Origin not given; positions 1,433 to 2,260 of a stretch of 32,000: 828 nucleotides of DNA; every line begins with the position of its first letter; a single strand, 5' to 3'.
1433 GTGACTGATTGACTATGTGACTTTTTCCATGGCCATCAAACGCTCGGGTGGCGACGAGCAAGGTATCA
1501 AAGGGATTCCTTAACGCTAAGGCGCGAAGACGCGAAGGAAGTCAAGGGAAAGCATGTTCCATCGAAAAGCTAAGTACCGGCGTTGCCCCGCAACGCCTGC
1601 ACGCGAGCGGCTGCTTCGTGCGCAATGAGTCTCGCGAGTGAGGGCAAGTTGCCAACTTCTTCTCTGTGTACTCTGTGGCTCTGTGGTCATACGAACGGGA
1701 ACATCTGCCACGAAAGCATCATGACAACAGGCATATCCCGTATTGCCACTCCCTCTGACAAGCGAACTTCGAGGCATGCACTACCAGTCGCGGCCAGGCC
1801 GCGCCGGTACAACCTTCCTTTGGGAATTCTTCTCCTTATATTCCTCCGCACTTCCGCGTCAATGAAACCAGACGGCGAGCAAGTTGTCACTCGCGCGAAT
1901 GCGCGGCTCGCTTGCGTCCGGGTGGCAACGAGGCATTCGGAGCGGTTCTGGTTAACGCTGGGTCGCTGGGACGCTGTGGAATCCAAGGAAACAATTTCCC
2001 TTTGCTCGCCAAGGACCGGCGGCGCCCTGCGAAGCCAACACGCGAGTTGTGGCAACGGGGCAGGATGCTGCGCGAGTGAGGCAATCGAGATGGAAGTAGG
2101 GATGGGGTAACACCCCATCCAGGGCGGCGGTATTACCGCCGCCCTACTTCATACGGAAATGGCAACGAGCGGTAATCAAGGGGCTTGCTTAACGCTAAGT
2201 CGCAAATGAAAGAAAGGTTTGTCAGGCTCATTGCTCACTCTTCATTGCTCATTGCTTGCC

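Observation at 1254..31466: Intergenic space is tiled by one modular repeat vocabulary covering about 5.5 kb of the 32 kb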

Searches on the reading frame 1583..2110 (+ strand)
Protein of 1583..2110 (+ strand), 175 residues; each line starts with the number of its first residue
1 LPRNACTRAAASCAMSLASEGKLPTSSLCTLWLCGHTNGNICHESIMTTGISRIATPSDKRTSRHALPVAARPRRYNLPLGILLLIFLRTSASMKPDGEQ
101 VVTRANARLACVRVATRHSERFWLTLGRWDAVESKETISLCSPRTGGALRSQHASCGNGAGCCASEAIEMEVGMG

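Call 20: search_protein_families(library=pfam, proteins=[window:1583-2110:+])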
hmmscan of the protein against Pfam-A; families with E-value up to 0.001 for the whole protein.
window:1583-2110:+ (175 aa): 0 families
